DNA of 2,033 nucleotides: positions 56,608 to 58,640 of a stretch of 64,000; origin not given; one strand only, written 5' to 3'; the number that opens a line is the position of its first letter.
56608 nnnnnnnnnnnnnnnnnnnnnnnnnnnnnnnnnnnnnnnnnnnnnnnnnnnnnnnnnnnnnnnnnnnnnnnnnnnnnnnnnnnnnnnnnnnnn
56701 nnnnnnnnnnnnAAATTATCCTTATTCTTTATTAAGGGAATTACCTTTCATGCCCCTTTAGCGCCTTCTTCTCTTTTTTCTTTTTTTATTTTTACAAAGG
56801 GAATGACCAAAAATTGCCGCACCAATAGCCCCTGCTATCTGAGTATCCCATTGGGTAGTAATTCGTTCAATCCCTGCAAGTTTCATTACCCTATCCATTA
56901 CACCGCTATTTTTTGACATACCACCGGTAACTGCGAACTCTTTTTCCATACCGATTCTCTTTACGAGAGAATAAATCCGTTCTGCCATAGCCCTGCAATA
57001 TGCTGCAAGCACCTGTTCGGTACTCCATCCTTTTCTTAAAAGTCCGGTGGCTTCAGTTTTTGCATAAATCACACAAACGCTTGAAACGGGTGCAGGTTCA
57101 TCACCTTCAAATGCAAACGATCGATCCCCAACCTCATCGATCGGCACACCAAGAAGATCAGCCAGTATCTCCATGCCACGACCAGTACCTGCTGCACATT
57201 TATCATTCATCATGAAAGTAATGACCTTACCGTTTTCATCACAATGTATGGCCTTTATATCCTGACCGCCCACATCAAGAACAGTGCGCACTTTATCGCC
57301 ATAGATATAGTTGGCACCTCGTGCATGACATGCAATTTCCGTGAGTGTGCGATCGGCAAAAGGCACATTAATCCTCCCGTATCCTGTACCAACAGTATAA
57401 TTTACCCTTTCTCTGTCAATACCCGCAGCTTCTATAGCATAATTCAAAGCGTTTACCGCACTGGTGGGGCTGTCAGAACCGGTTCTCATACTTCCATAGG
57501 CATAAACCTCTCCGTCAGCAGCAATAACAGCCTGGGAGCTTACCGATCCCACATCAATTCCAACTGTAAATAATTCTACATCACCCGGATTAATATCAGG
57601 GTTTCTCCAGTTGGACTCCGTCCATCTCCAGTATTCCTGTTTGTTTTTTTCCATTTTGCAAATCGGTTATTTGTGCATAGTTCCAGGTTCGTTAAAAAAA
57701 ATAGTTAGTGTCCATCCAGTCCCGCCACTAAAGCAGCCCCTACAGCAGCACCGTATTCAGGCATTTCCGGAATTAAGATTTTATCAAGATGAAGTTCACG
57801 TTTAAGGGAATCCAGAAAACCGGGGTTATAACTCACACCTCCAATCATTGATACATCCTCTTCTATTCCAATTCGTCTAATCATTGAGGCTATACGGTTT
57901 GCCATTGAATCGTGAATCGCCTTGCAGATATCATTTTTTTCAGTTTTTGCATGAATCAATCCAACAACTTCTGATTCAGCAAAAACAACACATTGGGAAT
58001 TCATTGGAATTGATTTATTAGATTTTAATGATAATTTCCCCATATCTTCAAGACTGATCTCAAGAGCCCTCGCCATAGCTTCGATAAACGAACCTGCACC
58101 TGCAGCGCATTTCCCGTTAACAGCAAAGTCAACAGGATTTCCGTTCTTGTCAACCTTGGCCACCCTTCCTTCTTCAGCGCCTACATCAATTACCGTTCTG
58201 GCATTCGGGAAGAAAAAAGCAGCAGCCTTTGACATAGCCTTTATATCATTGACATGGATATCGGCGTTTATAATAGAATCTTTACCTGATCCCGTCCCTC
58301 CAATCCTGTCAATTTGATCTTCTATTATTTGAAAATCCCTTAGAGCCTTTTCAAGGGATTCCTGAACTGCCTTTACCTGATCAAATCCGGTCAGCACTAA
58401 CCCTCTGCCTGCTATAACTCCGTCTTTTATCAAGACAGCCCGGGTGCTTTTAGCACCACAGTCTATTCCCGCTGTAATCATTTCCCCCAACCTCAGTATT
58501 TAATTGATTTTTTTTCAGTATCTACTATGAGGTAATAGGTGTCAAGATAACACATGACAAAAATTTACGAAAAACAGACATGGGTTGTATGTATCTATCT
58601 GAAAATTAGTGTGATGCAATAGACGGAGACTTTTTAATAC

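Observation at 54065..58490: Four-subunit Bcr/Bzd-like ATP-dependent radical enzyme module with its own ferredoxin, outside any recognisable aromatic-degradation context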

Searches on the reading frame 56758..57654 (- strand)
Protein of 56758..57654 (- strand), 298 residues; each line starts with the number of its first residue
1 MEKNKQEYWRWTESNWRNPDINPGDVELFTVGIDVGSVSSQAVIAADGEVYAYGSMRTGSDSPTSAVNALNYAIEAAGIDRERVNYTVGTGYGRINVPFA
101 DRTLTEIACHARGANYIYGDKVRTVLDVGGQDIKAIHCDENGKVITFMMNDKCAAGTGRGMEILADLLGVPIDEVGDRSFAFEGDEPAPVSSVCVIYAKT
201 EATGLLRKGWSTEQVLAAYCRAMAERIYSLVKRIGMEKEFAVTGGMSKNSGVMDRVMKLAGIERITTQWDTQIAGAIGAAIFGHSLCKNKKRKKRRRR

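Call 3: search_protein_families(library=pfam, proteins=[window:56758-57654:-], max_evalue=0.001)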
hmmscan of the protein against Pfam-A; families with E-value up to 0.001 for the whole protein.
window:56758-57654:- (298 aa): 1 family
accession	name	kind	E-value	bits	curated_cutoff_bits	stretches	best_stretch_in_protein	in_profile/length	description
PF01869.26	BcrAD_BadFG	-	3.2e-51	174.9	31.5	1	31-283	1-271/271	BadF/BadG/BcrA/BcrD ATPase family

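Call 4: search_protein_families(library=ncbifam, proteins=[window:56758-57654:-], max_evalue=0.001)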
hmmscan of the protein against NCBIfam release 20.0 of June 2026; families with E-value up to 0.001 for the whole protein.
window:56758-57654:- (298 aa): 5 families
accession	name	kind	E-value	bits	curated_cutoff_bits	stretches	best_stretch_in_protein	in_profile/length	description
TIGR03192.1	benz_CoA_bzdQ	equivalog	8.9e-119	396.3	380.2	1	4-288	8-291/293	benzoyl-CoA reductase, bzd-type, subunit Q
TIGR00241.1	CoA_E_activ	domain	3.7e-64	216.6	125.4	1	30-281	2-247/248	acyl-CoA dehydratase activase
TIGR02259.1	benz_CoA_red_A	equivalog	2.8e-39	135.1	578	1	64-282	210-431/432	benzoyl-CoA reductase subunit A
TIGR03286.1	methan_mark_15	hypoth_equivalog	3.1e-34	118.7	455.75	1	29-282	145-400/404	methanogenesis marker 15 protein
TIGR02261.1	benz_CoA_red_D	equivalog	1.1e-33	116.5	312.85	1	30-283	3-262/262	benzoyl-CoA reductase subunit D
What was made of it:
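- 56758..57654 (-): ATPase subunit 2, BzdQ-type (298 aa). TIGR03192 BzdQ equivalog 396.3 bits, cutoff 380.2 (call 4).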

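Call 21: search_solved_structures(query=window:56758-57654:-, max_evalue=0.001)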
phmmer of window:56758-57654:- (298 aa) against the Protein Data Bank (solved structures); distinct sequences matched with E-value up to 0.001: 5.
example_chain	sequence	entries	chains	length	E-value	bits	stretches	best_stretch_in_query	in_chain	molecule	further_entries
9gai_D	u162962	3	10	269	2.2e-55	191.3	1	29-286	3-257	3-methylbenzoyl-CoA reductase alpha subunit MbdQ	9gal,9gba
4eht_A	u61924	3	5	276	4.8e-54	186.9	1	28-292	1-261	Activator of 2-hydroxyisocaproyl-CoA dehydratase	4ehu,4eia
1hux_A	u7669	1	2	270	2.9e-50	174.5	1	27-285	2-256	ACTIVATOR OF (R)-2-HYDROXYGLUTARYL-COA DEHYDRATASE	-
9gai_C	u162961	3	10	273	4.7e-35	124.6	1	28-289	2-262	3-methylbenzoyl-CoA reductase delta subunit MbdP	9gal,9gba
7yyl_E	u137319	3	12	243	7.9e-34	120.6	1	31-283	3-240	Putative CoA-substrate-specific enzyme activase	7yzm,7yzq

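Call 44: find_homologous_proteins(query=window:56758-57654:-, max_evalue=1e-20)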
Query window:56758-57654:- (298 aa): 7996 proteins with E <= 1e-20 among 8000 candidates; the best 120 are listed.
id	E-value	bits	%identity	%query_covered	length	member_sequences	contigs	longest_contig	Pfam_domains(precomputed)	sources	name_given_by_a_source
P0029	7.6e-198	674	100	100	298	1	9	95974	PF01869.27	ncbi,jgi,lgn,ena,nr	ncbi:MAG: benzoyl-CoA reductase, bzd-type, subunit Q [Desulfobacterales bacterium]|jgi:benzoyl-CoA r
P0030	5.3e-190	648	96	96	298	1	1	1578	PF01869.27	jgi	jgi:bzd-type benzoyl-CoA reductase Q subunit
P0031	1.1e-147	509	73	99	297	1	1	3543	PF01869.27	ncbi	-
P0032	3.9e-147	507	72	99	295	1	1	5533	PF01869.27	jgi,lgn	-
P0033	5.9e-147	507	74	98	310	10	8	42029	PF01869.27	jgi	-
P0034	1.4e-146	505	72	99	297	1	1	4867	PF01869.27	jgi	jgi:benzoyl-CoA reductase subunit A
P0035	3.9e-146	504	73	97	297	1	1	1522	PF01869.27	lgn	-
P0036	4.1e-146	504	72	99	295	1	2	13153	PF01869.27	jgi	-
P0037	6.2e-146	503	71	99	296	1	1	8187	PF01869.27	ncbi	-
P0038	8.9e-146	503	71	99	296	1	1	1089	PF01869.27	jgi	jgi:bzd-type benzoyl-CoA reductase Q subunit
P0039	9.0e-146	503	72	99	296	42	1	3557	PF01869.27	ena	-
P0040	1.4e-145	502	72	99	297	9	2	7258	PF01869.27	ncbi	-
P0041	1.8e-145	502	71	99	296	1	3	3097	PF01869.27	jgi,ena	jgi:bzd-type benzoyl-CoA reductase Q subunit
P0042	2.8e-145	501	72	99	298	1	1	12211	PF01869.27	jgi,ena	-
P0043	3.5e-145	501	71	99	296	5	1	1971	PF01869.27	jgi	-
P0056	1.2e-144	499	72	98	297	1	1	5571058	PF01869.27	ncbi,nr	ncbi:MAG: benzoyl-CoA reductase, bzd-type, subunit Q [Deltaproteobacteria bacterium]|nr:MAG: benzoyl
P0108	6.1e-143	494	72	99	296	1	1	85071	PF01869.27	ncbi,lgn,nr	ncbi:MAG: benzoyl-CoA reductase, bzd-type, subunit Q [Desulfobacteraceae bacterium]|nr:benzoyl-CoA r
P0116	8.4e-143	493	71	99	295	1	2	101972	PF01869.27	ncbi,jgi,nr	ncbi:MAG: benzoyl-CoA reductase, bzd-type, subunit Q [Deltaproteobacteria bacterium]|nr:benzoyl-CoA 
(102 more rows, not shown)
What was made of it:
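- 56758..57654 (-): About 8000 homologues; all of the best 120 listed are at 70% identity or more (call 44).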

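Call 45: find_encoding_contigs(protein=P0056, flank=8000, max_places=2)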
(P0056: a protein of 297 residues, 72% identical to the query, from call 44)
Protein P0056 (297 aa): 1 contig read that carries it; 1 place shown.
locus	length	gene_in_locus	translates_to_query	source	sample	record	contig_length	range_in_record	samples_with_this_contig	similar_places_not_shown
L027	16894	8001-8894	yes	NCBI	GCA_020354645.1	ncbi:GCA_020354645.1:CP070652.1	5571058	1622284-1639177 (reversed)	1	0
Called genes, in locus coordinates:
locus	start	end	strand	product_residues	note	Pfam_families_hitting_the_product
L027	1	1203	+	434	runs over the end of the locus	PF03600:CitMHS (weak), PF06808:DctM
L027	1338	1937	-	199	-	PF01128:IspD (weak), PF00483:NTP_transferase (weak), PF02348:CTP_transf_3 (weak), PF12804:NTP_transf_3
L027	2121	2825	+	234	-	PF01841:Transglut_core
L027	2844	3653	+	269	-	-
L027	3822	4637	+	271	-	PF19842:YqeC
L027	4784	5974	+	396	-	PF07690:MFS_1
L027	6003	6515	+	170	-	PF19620:DUF6125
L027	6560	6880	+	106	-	PF06050:HGD-D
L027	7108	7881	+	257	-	PF01869:BcrAD_BadFG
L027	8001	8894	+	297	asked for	PF01869:BcrAD_BadFG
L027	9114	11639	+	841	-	PF13510:Fer2_4, PF12838:Fer4_7 (weak), PF13187:Fer4_9 (weak), PF22117:Fer4_Nqo3, PF14691:Fer4_20, PF07992:Pyr_redox_2, PF13450:NAD_binding_8, PF24348:DUF7508, +7 more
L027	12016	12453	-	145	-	PF13420:Acetyltransf_4 (weak), PF00583:Acetyltransf_1, PF13673:Acetyltransf_10 (weak), PF13508:Acetyltransf_7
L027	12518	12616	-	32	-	PF09853:DUF2080 (weak)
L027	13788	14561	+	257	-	PF01869:BcrAD_BadFG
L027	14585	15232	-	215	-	-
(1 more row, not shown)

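Call 46: find_encoding_contigs(protein=P0108, flank=8000, max_places=2)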
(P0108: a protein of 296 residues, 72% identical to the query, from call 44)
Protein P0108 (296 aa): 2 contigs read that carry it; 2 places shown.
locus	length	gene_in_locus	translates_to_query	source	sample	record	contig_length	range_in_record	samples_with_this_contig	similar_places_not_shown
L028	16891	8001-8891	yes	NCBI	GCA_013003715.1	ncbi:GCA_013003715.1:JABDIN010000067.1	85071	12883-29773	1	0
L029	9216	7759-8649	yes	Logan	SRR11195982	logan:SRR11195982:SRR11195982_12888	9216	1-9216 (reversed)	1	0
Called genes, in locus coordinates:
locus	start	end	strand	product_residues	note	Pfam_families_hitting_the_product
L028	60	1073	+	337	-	PF14229:DUF4332, PF13620:CarboxypepD_reg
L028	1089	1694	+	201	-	-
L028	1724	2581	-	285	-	PF00528:BPD_transp_1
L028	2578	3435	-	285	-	PF00528:BPD_transp_1 (weak)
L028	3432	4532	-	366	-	PF00005:ABC_tran, PF08402:TOBE_2 (faint)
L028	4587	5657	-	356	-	PF01547:SBP_bac_1, PF13416:SBP_bac_8, PF13531:SBP_bac_11, PF13343:SBP_bac_6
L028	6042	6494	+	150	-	PF00583:Acetyltransf_1, PF13508:Acetyltransf_7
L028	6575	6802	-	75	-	PF00126:HTH_1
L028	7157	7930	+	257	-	PF01869:BcrAD_BadFG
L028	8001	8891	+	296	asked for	PF01869:BcrAD_BadFG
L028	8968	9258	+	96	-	PF12838:Fer4_7 (weak), PF14697:Fer4_21 (weak), PF25160:LdpA_Fe-S-bd (weak), PF12797:Fer4_2 (weak), PF12837:Fer4_6, PF13237:Fer4_10, PF00037:Fer4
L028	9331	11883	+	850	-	PF13510:Fer2_4 (weak), PF22117:Fer4_Nqo3, PF12838:Fer4_7, PF13187:Fer4_9 (weak), PF14697:Fer4_21 (weak), PF14691:Fer4_20, PF07992:Pyr_redox_2, PF13450:NAD_binding_8, +6 more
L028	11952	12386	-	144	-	PF13420:Acetyltransf_4 (weak), PF00583:Acetyltransf_1, PF13508:Acetyltransf_7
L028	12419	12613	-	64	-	-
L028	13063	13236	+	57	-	PF03966:Trm112p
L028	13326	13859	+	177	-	PF14385:DUF4416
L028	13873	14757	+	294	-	PF03755:YicC-like_N, PF08340:YicC-like_C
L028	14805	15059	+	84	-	PF04025:RemA-like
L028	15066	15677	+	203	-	PF00625:Guanylate_kin, PF02223:Thymidylate_kin (faint)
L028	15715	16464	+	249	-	PF08032:SpoU_sub_bind, PF00588:SpoU_methylase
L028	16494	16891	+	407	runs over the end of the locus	PF00180:Iso_dh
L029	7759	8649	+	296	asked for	PF01869:BcrAD_BadFG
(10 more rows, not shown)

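Call 59: search_protein_families(library=ncbifam, proteins=[L028:9331-11883:+], max_evalue=1e-10)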
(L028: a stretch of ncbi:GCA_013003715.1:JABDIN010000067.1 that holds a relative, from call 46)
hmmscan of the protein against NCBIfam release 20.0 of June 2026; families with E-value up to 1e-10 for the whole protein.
L028:9331-11883:+ (850 aa): 24 families
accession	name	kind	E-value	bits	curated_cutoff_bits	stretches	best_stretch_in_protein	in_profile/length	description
NF009454.0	PRK12814.1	equivalog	1.8e-140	469.4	916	2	268-744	102-573/657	putative NADPH-dependent glutamate synthase small subunit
NF009410.0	PRK12771.1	subfamily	1.6e-129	433.1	516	1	264-743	44-511/566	NAD(P)-binding protein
NF010590.0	PRK13984.1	equivalog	5.5e-105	351.8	946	1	261-676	189-606/611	putative oxidoreductase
TIGR01316.1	gltA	equivalog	7.5e-79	265.6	471.75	1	267-674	35-447/449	NADPH-dependent glutamate synthase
TIGR03315.1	Se_ygfK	equivalog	9.1e-79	265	835.3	1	267-744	444-887/1012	putative selenate reductase subunit YgfK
NF009414.0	PRK12778.1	equivalog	1.3e-77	261.7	1103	1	269-676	338-749/752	bifunctional dihydroorotate dehydrogenase B NAD binding subunit/NADPH-dependent glutamate synthase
TIGR01318.1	gltD_gamma_fam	subfamily_domain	1.3e-60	205.4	482.95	1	265-672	46-461/467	glutamate synthase, small subunit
NF009415.0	PRK12779.1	equivalog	1.6e-58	198.4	1519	1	271-674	211-624/944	putative bifunctional glutamate synthase subunit beta/2-polyprenylphenol hydroxylase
NF009413.0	PRK12775.1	equivalog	3.1e-58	197.4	1895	1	270-676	341-754/1006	putative trifunctional 2-polyprenylphenol hydroxylase/glutamate synthase subunit beta/ferritin domain-containing protein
TIGR01317.1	GOGAT_sm_gam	subfamily_domain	1e-56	192.8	447.7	1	270-679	52-481/485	glutamate synthase small subunit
NF009408.0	PRK12769.1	equivalog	3.3e-53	180.8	1003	1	261-677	227-652/659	formate-dependent uric acid utilization protein AegA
NF045663.1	diclust_near_Sec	equivalog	2.6e-48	164.7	530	1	267-465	17-200/759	pyridine nucleotide-disulfide oxidoreductase/dicluster-binding protein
NF009451.0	PRK12809.1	equivalog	1.7e-46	158.8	1154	1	268-672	217-630/639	formate-dependent uric acid utilization protein YgfT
NF040763.1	FeFe_hydrog_A6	exception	1.3e-45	155.9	765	2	5-136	2-108/571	NADH-dependent [FeFe] hydrogenase, group A6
NF009409.0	PRK12770.1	subfamily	6.9e-42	143.8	343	1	366-676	16-350/360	putative glutamate synthase subunit beta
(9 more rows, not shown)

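Call 72: find_encoding_contigs(protein=P0033, flank=7000, max_places=3)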
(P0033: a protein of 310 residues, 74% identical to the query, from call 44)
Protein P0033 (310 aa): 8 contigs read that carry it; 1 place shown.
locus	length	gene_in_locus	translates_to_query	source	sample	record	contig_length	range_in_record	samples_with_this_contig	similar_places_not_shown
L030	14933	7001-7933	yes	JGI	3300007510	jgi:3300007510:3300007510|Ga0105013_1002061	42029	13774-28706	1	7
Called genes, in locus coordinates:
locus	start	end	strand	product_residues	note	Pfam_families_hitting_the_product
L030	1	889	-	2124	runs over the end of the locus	PF14349:SprA_N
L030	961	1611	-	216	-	PF01725:Ham1p_like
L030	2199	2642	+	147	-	PF22381:Staph_reg_Sar_Rot, PF01047:MarR, PF12802:MarR_2, PF13412:HTH_24 (weak)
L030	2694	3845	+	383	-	PF06050:HGD-D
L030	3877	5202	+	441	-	PF06050:HGD-D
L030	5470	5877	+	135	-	PF04480:DUF559, PF18741:MTES_1575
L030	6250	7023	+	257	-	PF01869:BcrAD_BadFG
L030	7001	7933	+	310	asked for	PF01869:BcrAD_BadFG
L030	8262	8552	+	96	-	PF13187:Fer4_9 (faint), PF25160:LdpA_Fe-S-bd (weak), PF12797:Fer4_2 (weak), PF12837:Fer4_6, PF13237:Fer4_10 (weak), PF00037:Fer4, PF12838:Fer4_7 (faint)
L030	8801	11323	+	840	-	PF12838:Fer4_7, PF14697:Fer4_21, PF22117:Fer4_Nqo3, PF14691:Fer4_20, PF07992:Pyr_redox_2, PF13450:NAD_binding_8, PF13738:Pyr_redox_3, PF24348:DUF7508, +7 more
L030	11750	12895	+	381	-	PF01855:POR_N, PF17147:PFOR_II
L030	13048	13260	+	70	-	-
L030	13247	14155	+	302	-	PF02775:TPP_enzyme_C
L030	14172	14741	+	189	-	PF01558:POR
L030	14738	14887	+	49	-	-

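Call 73: find_encoding_contigs(protein=P0116, flank=7000, max_places=2)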
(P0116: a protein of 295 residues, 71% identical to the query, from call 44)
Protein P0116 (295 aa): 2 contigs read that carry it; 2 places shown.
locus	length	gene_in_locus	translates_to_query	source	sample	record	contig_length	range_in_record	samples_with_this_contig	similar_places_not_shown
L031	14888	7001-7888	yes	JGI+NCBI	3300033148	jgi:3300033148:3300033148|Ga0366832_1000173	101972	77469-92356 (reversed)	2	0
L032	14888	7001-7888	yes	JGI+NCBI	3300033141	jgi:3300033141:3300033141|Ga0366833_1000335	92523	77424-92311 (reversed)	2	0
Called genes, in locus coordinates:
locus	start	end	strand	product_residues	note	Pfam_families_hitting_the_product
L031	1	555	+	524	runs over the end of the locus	PF00479:G6PD_N, PF02781:G6PD_C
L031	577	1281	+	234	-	PF09335:VTT_dom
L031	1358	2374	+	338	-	PF02685:Glucokinase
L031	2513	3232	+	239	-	PF06026:Rib_5-P_isom_A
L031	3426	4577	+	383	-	PF06050:HGD-D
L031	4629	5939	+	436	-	PF06050:HGD-D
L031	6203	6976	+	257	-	PF01869:BcrAD_BadFG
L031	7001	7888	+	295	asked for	PF01869:BcrAD_BadFG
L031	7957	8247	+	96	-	PF13187:Fer4_9 (faint), PF12797:Fer4_2 (weak), PF12837:Fer4_6, PF13237:Fer4_10 (weak), PF00037:Fer4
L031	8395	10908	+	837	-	PF13510:Fer2_4, PF12838:Fer4_7, PF14697:Fer4_21 (weak), PF22117:Fer4_Nqo3, PF14691:Fer4_20, PF07992:Pyr_redox_2, PF13450:NAD_binding_8, PF13738:Pyr_redox_3, +7 more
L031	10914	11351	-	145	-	PF13420:Acetyltransf_4 (weak), PF13673:Acetyltransf_10 (weak), PF00583:Acetyltransf_1, PF13508:Acetyltransf_7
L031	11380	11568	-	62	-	-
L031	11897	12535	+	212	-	PF02811:PHP, PF13263:PHP_C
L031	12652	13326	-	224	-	PF02586:SRAP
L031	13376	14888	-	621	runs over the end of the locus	-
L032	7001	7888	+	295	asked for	PF01869:BcrAD_BadFG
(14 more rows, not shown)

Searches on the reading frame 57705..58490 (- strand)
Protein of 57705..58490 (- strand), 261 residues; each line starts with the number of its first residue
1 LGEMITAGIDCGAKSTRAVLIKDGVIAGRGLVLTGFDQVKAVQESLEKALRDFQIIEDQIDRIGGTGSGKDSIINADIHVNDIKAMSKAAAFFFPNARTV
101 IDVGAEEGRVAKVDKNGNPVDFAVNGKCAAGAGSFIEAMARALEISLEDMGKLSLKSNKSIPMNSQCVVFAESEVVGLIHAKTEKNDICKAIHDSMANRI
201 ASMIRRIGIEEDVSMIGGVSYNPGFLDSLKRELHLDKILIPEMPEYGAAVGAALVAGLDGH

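Call 3: search_protein_families(library=pfam, proteins=[window:57705-58490:-], max_evalue=0.001)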
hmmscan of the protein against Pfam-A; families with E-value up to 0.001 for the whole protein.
window:57705-58490:- (261 aa): 1 family
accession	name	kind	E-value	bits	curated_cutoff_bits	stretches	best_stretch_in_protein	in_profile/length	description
PF01869.26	BcrAD_BadFG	-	4.1e-45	154.8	31.5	1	8-256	2-271/271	BadF/BadG/BcrA/BcrD ATPase family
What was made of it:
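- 57705..58490 (-): ATPase subunit 1, BzdP-like. BcrAD/BadFG family. 261 aa from TTG 58490; more likely 258 aa from ATG 58481. Pfam PF01869 E 4e-45 (call 3).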

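Call 4: search_protein_families(library=ncbifam, proteins=[window:57705-58490:-], max_evalue=0.001)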
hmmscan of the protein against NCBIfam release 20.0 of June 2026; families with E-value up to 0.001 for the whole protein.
window:57705-58490:- (261 aa): 5 families
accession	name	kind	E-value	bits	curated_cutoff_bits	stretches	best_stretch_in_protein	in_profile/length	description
TIGR00241.1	CoA_E_activ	domain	6.2e-65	219.2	125.4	1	5-255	1-248/248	acyl-CoA dehydratase activase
TIGR03286.1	methan_mark_15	hypoth_equivalog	8.2e-38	130.4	455.75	1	4-256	144-401/404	methanogenesis marker 15 protein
TIGR03192.1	benz_CoA_bzdQ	equivalog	2.4e-36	125.7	380.2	1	4-255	32-285/293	benzoyl-CoA reductase, bzd-type, subunit Q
TIGR02261.1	benz_CoA_red_D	equivalog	4.1e-33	114.7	312.85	1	5-254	2-260/262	benzoyl-CoA reductase subunit D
TIGR02259.1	benz_CoA_red_A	equivalog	7.8e-26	90.8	578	1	62-230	232-402/432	benzoyl-CoA reductase subunit A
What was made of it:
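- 57705..58490 (-): TIGR00241 acyl-CoA dehydratase activase 219 bits (call 4).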

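Call 22: search_solved_structures(query=window:57705-58490:-, max_evalue=0.001)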
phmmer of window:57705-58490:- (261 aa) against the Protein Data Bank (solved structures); distinct sequences matched with E-value up to 0.001: 5.
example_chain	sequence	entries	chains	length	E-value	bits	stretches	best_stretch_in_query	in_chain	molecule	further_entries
4eht_A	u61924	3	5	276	3e-49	171.2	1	4-256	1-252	Activator of 2-hydroxyisocaproyl-CoA dehydratase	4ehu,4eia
9gai_D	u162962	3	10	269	4.9e-48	167.3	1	5-256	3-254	3-methylbenzoyl-CoA reductase alpha subunit MbdQ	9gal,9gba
1hux_A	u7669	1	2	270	8e-44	153.5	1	5-256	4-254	ACTIVATOR OF (R)-2-HYDROXYGLUTARYL-COA DEHYDRATASE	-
7yyl_E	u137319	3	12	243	8.4e-28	101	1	7-256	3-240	Putative CoA-substrate-specific enzyme activase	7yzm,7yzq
9gai_C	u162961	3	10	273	9.1e-28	100.9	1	5-256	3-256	3-methylbenzoyl-CoA reductase delta subunit MbdP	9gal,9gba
